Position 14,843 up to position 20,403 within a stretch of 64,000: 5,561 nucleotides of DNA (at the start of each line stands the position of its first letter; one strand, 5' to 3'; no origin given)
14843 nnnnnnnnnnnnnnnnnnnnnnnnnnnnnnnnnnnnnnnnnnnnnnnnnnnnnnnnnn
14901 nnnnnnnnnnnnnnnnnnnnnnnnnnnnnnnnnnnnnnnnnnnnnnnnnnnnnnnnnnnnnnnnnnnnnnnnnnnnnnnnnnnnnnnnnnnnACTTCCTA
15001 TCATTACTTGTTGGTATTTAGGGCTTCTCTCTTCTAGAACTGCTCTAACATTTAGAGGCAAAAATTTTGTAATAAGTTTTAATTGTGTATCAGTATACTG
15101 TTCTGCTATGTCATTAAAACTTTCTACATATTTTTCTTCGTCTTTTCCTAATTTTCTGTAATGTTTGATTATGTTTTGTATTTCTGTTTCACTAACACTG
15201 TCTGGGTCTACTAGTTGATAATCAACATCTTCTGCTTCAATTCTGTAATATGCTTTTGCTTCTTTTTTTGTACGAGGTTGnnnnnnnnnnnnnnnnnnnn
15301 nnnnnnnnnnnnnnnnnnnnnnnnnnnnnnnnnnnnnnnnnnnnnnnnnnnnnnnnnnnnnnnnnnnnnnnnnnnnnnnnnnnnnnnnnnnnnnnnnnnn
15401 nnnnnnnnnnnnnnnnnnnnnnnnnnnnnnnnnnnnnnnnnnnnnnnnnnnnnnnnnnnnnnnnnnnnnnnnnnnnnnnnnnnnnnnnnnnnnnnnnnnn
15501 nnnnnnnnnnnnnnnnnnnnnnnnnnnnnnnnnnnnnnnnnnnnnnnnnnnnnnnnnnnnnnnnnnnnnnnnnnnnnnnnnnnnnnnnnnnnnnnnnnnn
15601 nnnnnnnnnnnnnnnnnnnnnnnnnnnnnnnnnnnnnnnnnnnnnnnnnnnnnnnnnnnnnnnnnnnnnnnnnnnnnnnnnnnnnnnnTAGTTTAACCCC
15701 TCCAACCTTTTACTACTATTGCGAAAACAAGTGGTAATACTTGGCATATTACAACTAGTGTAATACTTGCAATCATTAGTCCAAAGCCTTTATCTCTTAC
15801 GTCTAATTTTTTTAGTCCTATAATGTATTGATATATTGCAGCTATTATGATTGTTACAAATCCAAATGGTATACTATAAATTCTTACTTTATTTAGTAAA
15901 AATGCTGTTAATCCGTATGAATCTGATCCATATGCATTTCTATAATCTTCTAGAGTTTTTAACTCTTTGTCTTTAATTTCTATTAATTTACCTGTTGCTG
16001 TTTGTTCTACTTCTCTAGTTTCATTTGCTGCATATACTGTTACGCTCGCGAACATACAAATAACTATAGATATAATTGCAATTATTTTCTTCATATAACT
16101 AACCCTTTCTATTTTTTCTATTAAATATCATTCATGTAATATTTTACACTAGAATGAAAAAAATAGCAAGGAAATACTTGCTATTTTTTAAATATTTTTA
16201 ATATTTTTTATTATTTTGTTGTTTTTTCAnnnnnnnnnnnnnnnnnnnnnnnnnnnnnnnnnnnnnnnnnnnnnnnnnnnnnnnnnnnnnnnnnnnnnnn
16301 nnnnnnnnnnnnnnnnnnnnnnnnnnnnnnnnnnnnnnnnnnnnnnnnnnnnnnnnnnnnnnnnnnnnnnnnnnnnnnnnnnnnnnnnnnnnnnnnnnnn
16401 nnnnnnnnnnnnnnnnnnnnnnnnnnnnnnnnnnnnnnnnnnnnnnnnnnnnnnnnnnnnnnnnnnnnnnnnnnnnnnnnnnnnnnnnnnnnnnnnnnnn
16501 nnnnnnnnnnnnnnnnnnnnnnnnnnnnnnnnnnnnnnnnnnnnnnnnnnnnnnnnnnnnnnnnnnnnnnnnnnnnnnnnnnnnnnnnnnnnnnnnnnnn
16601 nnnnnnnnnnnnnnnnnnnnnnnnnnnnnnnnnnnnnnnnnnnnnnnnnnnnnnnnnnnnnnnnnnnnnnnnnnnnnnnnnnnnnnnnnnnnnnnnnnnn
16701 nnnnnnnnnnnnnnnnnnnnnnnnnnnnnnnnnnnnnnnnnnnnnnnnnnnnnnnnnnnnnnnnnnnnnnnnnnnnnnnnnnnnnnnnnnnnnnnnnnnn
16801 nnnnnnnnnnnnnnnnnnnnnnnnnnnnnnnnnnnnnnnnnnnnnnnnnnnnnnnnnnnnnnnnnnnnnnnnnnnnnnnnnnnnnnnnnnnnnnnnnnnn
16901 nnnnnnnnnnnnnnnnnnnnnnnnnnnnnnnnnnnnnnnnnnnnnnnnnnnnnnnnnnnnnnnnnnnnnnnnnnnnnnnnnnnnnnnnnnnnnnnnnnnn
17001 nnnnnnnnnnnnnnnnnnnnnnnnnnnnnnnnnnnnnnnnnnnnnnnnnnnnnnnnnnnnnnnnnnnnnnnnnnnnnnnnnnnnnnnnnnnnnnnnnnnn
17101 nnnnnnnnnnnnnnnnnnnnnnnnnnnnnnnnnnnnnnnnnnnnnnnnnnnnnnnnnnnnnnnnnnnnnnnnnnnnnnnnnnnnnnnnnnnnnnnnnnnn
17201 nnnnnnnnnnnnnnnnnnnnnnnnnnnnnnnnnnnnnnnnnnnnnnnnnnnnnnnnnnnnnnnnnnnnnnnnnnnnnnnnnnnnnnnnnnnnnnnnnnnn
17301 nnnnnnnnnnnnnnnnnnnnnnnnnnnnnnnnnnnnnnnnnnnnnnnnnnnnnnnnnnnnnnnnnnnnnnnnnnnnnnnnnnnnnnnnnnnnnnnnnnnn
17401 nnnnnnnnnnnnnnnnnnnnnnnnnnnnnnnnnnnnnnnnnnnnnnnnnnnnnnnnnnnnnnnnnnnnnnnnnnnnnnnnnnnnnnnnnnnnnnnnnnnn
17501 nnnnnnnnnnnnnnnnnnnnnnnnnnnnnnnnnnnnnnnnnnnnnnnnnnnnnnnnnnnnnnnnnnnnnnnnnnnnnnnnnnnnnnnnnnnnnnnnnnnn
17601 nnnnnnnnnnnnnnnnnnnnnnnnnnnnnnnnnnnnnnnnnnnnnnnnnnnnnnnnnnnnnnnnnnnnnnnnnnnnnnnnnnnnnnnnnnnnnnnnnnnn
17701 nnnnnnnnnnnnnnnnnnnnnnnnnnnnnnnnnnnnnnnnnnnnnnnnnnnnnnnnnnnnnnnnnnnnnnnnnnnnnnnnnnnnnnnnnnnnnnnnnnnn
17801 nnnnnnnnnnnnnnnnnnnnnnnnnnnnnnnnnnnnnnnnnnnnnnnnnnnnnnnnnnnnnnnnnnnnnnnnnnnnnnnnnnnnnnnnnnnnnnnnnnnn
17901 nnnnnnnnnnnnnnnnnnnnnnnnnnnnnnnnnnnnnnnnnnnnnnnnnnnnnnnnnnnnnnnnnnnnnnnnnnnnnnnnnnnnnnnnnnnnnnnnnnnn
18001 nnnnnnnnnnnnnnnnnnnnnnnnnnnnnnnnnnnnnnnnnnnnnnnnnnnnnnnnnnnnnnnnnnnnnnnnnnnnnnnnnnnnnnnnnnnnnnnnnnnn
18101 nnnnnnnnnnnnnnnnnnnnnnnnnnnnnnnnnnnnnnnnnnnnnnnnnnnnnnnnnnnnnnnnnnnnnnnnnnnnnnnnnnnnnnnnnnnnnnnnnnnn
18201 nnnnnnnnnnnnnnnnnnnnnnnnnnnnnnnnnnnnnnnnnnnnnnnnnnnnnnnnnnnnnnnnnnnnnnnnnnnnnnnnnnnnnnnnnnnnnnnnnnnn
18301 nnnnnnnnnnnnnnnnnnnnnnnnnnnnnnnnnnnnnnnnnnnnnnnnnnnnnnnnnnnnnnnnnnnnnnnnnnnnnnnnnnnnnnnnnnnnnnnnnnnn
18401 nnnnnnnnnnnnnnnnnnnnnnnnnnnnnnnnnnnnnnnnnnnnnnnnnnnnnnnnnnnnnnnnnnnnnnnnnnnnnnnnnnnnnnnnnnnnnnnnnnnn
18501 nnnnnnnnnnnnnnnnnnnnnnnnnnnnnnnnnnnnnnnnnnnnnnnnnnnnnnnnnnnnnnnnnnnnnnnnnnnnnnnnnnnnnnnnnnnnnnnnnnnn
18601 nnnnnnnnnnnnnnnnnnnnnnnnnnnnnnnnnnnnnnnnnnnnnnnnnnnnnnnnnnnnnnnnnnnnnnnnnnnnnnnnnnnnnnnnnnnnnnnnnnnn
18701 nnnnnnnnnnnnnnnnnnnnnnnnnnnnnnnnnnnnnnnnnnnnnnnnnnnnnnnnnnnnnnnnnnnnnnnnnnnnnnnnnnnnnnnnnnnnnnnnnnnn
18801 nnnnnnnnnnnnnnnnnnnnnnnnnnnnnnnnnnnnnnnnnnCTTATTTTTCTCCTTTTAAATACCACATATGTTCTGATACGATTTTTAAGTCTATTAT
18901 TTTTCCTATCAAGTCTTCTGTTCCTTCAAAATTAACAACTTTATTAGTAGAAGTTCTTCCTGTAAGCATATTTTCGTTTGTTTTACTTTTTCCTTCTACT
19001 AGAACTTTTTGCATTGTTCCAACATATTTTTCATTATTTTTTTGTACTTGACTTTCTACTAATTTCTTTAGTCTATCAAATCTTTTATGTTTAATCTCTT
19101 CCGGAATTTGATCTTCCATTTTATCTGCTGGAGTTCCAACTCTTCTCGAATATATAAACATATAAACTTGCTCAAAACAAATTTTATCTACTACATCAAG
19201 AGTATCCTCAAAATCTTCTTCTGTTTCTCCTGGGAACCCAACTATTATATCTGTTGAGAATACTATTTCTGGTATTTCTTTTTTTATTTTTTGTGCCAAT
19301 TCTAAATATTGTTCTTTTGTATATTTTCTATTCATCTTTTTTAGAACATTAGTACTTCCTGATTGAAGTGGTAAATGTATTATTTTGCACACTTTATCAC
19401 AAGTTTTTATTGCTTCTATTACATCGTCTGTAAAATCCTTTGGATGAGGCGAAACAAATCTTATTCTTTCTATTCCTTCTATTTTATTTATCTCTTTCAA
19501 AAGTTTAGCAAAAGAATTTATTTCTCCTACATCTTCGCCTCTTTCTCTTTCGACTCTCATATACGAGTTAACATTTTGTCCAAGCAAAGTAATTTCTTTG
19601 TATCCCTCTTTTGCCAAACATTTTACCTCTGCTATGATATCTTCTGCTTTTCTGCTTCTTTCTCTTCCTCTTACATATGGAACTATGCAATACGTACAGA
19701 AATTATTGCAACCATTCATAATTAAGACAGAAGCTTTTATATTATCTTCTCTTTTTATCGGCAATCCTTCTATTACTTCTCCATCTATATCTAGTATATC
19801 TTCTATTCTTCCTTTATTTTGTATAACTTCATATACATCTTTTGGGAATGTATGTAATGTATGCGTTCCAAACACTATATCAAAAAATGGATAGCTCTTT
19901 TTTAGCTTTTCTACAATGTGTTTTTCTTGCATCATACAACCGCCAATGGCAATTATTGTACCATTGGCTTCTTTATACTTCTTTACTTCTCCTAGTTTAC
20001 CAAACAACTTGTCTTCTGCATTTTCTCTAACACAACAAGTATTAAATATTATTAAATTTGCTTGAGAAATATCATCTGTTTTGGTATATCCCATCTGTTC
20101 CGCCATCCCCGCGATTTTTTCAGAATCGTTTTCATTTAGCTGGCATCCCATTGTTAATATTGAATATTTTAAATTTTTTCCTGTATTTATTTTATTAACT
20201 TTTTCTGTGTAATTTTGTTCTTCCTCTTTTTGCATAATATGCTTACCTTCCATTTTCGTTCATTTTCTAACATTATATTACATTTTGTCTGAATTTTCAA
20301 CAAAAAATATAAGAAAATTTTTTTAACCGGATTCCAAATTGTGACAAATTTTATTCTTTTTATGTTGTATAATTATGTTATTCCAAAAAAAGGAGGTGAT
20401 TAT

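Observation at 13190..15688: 832-aa protein combining a receiver-like N-terminus, AT-hooks, acidic LPGF repeats and a TadZ/CpaE-like degenerate ATPase C-terminus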

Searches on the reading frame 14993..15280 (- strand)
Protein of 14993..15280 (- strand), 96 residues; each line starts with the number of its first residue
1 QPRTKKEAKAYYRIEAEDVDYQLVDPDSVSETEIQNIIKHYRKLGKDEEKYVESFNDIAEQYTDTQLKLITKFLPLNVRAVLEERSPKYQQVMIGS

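Call 64: search_solved_structures(query=A5, max_evalue=10, show_alignments=2)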
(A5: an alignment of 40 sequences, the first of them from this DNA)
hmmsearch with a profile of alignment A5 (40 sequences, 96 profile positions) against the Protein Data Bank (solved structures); distinct sequences matched with E-value up to 10: 5.
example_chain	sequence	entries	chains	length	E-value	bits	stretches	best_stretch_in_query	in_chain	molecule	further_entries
7nf6_A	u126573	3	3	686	0.04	17.5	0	23-65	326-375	neutral and basic amino acid transport protein rBAT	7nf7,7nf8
1tqi_A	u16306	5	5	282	0.11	16.2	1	20-59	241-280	conserved hypothetical protein | Rio2 serine kinase | Rio2 kinase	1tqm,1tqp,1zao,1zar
3bpt_A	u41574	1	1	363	0.4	14.3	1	23-84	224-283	3-hydroxyisobutyryl-CoA hydrolase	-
4hhu_A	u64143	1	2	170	0.44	14.2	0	63-90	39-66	OR280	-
6prk_A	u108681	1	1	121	0.68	13.6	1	23-66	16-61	RicF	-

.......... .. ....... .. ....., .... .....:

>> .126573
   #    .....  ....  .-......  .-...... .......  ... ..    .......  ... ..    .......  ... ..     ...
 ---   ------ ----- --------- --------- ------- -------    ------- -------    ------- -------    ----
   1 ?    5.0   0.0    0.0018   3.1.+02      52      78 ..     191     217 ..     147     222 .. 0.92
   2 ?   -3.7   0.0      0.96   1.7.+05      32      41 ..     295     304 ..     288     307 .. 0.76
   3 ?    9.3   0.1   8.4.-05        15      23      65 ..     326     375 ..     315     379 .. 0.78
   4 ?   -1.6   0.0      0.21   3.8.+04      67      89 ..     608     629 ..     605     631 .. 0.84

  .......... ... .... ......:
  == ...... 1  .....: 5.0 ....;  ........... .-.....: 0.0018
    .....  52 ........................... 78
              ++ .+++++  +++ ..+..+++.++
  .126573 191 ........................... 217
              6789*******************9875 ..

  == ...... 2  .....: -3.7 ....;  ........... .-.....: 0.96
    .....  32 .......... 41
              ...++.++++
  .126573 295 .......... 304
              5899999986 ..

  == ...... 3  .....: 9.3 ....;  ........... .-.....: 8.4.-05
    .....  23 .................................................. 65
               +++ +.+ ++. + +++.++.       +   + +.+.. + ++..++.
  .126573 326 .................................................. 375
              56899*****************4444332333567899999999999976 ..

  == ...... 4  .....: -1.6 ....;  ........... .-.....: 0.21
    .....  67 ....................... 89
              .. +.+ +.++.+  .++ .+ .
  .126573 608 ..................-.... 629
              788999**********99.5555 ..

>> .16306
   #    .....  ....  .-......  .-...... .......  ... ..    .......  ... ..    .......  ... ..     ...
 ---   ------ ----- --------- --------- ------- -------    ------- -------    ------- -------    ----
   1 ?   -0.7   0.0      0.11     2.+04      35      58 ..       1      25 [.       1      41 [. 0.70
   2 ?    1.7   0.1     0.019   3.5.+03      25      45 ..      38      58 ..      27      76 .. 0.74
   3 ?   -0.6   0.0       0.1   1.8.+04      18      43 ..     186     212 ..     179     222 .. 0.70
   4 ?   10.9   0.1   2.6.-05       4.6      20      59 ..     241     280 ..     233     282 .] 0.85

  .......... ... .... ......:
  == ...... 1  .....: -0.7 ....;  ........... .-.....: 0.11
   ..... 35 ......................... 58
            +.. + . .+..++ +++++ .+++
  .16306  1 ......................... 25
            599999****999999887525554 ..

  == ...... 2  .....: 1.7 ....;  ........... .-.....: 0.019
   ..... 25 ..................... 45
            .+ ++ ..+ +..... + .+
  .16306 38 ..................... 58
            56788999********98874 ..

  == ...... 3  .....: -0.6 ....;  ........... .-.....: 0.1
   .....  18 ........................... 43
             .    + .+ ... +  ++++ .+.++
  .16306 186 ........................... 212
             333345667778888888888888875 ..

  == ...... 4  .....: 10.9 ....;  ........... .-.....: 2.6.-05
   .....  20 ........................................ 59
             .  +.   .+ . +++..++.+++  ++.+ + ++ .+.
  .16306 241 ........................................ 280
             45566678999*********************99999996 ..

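Call 65: search_protein_families(library=pfam, alignment_id=A5, max_evalue=10)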
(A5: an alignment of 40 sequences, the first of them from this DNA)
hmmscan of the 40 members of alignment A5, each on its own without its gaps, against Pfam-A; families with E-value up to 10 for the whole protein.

A. member 1, seq(96 aa): 3 families
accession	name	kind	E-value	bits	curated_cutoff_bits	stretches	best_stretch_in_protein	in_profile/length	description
PF18958.6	DUF5700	-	0.012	15.5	25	1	23-79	48-91/283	Putative zinc dependent peptidase (DUF5700)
PF13848.12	Thioredoxin_6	-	0.054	13.8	27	1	25-87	30-96/184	Thioredoxin-like domain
PF09675.16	Chlamy_scaf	-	0.12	12.9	25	1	16-50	14-48/134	Chlamydia-phage Chp2 scaffold (Chlamy_scaf)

B. families by the number of members that match (of 40 scanned): 59 families (the first 25 are shown)
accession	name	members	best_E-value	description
PF13848.12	Thioredoxin_6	4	0.00074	Thioredoxin-like domain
PF10114.15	PocR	4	0.01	Sensory domain found in PocR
PF14493.12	HTH_40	3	0.02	Helix-turn-helix domain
PF22487.1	CRASP-2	2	0.0041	Complement regulator-acquiring surface protein 2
PF04675.19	DNA_ligase_A_N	2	0.015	DNA ligase N terminus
PF13720.11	Acetyltransf_11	2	0.025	Udp N-acetylglucosamine O-acyltransferase; Domain 2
PF16754.10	Pesticin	2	0.06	Bacterial toxin homologue of phage lysozyme, C-term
PF09675.16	Chlamy_scaf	2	0.083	Chlamydia-phage Chp2 scaffold (Chlamy_scaf)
PF08150.17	FerB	1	0.0034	FerB (NUC096) domain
PF01709.26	Transcrip_reg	1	0.0047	TACO1/YebC second and third domain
PF23803.1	Phage_TAC_17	1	0.0048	Phage tail assembly chaperone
PF03732.24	Retrotrans_gag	1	0.0062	Retrotransposon gag protein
PF05010.19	TACC_C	1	0.0065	Transforming acidic coiled-coil-containing protein (TACC), C-terminal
PF14488.12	DUF4434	1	0.0071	Domain of unknown function (DUF4434)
PF00249.37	Myb_DNA-binding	1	0.0092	Myb-like DNA-binding domain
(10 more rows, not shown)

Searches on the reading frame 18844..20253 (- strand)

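Call 6: search_protein_families(library=pfam, proteins=[window:18844-20253:-], max_evalue=0.01)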
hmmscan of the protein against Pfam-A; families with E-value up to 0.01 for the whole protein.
window:18844-20253:- (469 aa): 3 families
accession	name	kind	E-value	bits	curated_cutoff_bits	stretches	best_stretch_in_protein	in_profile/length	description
PF04055.27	Radical_SAM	-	3.1e-33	115.7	29.5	1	177-353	2-164/166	Radical SAM superfamily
PF00919.26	UPF0004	-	2.8e-26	91.8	27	1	29-129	1-98/98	Uncharacterized protein family UPF0004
PF01938.26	TRAM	-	4.8e-12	46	21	1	409-468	2-59/61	TRAM domain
